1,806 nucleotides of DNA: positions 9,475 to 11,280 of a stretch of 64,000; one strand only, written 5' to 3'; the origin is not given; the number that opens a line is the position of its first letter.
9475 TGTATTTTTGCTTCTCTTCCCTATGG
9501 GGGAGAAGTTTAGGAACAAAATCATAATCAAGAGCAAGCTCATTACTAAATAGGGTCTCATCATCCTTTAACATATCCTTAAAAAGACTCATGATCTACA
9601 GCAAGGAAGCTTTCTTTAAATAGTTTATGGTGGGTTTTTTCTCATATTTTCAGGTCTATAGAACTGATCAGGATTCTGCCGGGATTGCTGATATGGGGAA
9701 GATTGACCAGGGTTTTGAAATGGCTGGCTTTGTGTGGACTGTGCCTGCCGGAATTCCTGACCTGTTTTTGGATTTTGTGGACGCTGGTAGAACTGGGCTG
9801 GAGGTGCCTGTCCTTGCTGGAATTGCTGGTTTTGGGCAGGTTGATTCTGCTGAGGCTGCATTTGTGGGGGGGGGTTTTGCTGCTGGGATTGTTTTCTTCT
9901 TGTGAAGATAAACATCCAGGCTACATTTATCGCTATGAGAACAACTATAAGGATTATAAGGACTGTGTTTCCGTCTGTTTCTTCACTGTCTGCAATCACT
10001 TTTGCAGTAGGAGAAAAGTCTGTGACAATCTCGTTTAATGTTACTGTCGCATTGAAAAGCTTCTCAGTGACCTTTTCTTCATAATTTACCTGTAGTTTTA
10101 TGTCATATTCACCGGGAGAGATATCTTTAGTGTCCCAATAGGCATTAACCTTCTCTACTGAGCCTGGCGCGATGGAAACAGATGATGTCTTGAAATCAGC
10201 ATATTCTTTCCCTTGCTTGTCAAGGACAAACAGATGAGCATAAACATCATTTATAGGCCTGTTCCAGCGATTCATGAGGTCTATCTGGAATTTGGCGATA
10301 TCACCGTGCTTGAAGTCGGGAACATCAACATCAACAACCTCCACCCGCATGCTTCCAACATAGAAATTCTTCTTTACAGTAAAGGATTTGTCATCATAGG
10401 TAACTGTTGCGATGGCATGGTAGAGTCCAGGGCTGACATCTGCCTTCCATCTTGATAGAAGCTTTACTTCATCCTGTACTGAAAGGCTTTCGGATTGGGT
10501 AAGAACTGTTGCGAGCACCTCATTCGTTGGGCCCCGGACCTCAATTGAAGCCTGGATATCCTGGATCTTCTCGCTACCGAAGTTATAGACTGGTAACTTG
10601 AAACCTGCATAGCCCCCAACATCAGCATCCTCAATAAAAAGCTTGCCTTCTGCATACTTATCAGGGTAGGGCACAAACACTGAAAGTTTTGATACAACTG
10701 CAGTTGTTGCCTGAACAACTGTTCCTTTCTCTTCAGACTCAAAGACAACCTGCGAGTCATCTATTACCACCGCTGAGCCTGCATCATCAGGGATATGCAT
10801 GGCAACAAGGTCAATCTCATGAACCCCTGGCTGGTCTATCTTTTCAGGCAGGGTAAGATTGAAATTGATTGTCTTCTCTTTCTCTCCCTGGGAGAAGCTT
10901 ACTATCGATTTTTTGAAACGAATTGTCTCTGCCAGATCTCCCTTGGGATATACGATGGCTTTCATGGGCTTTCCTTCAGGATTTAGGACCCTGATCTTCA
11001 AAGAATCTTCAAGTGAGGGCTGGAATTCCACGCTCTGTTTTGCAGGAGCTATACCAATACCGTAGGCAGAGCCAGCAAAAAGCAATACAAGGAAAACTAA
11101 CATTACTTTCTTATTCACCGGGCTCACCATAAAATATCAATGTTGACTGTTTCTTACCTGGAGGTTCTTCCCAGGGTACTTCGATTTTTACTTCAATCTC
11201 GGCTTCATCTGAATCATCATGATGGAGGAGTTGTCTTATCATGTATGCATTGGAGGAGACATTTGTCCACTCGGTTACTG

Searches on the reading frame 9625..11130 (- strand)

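Call 16: search_protein_families(library=pfam, proteins=[window:9625-11130:-], max_evalue=0.001)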
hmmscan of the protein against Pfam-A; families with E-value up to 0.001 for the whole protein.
window:9625-11130:- (501 aa): 2 families
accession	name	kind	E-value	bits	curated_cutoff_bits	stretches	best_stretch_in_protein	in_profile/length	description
PF11797.14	WxLIP_HBD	-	9.3e-09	35.8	28.9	1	281-355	45-120/138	WxL Interacting Protein, host binding domain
PF06682.17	SARAF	-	0.00045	20.5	30.8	1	341-469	120-233/333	SOCE-associated regulatory factor of calcium homoeostasis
